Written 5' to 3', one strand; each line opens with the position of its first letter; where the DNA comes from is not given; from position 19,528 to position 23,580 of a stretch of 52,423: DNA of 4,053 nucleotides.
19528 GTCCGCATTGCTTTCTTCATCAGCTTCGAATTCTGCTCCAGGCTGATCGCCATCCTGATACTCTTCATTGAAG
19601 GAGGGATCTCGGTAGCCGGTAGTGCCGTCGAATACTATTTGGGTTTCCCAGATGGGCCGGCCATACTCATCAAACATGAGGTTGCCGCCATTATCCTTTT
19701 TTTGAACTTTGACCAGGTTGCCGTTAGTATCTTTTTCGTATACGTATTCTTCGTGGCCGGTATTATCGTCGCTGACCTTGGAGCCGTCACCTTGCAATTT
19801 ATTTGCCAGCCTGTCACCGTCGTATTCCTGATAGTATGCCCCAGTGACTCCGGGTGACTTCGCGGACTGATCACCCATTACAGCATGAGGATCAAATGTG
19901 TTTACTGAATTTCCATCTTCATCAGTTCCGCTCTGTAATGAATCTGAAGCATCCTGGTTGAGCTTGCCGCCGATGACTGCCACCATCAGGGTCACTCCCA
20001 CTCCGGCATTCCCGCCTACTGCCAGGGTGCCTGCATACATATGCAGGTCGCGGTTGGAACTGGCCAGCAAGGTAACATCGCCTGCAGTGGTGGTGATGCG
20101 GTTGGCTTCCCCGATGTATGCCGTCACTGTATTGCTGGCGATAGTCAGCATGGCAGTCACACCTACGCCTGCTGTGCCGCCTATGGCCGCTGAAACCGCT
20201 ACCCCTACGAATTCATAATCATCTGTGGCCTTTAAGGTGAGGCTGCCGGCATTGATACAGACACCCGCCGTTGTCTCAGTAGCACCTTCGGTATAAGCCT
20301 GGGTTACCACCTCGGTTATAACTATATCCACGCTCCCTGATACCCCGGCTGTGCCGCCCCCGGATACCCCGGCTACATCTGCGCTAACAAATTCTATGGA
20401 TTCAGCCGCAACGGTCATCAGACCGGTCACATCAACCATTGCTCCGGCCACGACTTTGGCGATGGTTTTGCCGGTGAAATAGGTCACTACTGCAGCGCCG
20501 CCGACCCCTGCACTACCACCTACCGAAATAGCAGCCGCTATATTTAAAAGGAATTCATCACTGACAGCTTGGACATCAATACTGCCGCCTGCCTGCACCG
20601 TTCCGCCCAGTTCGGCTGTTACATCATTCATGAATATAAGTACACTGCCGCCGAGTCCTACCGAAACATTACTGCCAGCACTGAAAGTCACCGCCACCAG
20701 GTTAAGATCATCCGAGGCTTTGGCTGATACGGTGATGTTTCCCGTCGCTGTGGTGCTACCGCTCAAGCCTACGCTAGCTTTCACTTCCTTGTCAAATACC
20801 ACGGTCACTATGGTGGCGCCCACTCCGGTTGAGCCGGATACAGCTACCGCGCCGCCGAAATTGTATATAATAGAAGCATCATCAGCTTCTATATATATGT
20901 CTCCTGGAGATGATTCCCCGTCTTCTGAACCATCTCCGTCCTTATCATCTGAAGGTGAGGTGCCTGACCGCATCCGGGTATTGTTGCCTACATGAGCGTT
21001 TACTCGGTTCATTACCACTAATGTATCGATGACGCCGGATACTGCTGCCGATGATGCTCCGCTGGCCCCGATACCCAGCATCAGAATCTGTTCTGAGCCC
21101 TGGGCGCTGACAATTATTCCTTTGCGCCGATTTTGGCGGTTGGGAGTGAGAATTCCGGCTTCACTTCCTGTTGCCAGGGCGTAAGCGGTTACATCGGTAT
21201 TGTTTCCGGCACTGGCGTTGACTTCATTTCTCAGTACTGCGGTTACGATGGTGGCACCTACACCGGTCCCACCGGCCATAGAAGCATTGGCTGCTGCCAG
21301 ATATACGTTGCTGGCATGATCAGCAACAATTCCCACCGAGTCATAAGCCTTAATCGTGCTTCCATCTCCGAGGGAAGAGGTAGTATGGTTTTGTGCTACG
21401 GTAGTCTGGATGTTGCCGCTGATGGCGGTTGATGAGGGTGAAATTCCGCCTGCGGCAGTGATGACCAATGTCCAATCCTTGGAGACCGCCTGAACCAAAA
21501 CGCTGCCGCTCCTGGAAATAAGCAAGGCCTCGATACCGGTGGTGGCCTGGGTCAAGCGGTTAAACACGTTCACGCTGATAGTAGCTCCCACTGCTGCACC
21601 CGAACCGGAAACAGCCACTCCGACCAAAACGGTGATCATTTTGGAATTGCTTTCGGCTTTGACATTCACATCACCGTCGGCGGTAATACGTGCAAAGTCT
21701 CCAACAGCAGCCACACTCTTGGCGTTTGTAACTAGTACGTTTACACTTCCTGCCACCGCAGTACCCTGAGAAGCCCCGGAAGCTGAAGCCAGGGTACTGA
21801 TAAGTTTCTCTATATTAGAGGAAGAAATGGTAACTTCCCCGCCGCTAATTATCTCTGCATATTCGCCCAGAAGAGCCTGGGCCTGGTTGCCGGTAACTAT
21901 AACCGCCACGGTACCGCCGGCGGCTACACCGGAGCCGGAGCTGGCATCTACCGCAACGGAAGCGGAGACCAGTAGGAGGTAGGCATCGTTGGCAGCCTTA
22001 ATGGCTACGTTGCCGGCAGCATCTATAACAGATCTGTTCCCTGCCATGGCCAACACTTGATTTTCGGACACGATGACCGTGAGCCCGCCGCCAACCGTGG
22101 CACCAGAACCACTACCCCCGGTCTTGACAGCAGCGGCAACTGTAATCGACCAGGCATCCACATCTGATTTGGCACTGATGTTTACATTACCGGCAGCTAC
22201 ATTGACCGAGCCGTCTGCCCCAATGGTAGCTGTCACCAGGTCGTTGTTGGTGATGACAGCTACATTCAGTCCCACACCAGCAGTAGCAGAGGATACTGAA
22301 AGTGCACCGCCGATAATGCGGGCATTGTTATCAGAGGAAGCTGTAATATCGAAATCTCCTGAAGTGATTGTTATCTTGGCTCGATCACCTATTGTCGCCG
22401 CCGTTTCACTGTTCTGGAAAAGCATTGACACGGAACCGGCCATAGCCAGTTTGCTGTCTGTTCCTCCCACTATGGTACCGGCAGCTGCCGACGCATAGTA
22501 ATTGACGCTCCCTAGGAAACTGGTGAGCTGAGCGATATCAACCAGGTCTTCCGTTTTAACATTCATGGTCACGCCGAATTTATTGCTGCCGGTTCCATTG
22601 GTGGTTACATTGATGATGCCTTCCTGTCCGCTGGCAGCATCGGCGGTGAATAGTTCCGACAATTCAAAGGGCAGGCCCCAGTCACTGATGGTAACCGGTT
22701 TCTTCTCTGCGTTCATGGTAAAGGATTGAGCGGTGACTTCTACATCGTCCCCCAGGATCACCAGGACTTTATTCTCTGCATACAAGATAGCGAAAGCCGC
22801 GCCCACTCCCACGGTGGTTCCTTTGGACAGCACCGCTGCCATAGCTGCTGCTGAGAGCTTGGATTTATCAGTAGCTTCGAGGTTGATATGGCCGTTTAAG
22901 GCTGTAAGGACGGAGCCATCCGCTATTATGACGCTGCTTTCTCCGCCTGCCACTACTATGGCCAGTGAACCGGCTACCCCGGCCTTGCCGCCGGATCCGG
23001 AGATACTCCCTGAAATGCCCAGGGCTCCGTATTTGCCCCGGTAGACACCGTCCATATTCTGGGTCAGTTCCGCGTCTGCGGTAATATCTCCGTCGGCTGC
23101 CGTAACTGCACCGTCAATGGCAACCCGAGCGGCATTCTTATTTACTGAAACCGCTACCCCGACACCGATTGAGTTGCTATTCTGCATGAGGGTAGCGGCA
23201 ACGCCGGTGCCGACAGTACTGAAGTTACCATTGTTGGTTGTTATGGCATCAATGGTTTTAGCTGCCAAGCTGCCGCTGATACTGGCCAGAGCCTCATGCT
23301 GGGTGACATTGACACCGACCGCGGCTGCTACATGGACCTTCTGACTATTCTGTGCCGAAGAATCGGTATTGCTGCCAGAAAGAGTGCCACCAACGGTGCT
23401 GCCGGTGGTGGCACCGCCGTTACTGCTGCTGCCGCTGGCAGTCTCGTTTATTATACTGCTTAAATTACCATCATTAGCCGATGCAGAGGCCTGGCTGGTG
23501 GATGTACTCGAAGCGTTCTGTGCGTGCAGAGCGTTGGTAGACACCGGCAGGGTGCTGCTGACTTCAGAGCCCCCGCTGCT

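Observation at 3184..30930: One uninterrupted 27.7-kb ORF: a 9,248-aa SLH-anchored filamentous surface protein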

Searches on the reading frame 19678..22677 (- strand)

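Call 5: search_protein_families(library=pfam, proteins=[window:19678-22677:-], max_evalue=0.01)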
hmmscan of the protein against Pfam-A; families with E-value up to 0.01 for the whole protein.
window:19678-22677:- (1000 aa): 0 families

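Call 11: search_protein_families(library=ncbifam, proteins=[window:19678-22677:-], max_evalue=0.1)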
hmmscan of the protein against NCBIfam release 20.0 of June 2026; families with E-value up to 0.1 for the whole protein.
window:19678-22677:- (1000 aa): 1 family
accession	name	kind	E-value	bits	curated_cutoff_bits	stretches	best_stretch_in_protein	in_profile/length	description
NF012206.1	LktA_tand_53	repeat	8.2e-36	122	50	8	834-888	1-53/53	tandem repeat-containing filamentous protein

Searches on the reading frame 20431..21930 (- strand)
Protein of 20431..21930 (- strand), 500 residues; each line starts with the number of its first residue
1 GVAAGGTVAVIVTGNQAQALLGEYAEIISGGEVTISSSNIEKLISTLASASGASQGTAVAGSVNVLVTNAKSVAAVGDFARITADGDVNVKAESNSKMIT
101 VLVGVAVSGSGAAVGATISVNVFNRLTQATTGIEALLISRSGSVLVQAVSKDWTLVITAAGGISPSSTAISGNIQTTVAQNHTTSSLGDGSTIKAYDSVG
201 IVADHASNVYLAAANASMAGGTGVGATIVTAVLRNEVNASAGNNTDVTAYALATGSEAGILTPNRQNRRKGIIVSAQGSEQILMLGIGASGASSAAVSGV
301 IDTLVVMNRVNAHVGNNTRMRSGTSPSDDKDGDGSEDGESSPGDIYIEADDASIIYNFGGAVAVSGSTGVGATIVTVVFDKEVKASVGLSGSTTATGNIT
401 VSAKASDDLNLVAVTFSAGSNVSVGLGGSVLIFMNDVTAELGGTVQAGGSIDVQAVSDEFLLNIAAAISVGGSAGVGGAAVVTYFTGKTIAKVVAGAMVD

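Call 29: search_protein_families(library=pfam, proteins=[window:20431-21930:-], max_evalue=5)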
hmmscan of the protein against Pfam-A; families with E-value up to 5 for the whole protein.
window:20431-21930:- (500 aa): 2 families
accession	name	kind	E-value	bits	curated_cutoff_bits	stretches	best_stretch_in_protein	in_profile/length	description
PF17957.7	Big_7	-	0.063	14.4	24.1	1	391-424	11-44/70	Bacterial Ig domain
PF05215.19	Spiralin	-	1.9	9.5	25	0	82-100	55-75/81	Spiralin domain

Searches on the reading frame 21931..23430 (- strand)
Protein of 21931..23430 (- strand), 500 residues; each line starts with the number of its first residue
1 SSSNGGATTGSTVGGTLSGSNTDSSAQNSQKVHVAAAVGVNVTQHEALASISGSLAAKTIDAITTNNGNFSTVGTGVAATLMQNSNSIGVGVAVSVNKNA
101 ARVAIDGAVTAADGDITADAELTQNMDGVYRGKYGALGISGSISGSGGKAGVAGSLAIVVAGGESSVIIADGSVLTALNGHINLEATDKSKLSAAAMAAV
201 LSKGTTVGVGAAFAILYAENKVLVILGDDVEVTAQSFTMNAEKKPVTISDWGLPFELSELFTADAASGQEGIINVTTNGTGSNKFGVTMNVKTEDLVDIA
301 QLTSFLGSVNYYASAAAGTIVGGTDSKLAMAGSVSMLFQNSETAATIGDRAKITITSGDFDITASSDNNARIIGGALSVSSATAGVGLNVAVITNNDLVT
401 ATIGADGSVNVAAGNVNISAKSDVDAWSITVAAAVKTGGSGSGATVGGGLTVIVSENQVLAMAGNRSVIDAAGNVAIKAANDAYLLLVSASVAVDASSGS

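Call 29: search_protein_families(library=pfam, proteins=[window:21931-23430:-], max_evalue=5)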
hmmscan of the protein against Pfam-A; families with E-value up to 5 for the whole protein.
window:21931-23430:- (500 aa): 1 family
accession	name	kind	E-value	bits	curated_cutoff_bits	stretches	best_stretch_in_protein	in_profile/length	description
PF10012.15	DUF2255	-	0.46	11.2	29.8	1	96-137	54-95/115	Uncharacterized protein conserved in bacteria (DUF2255)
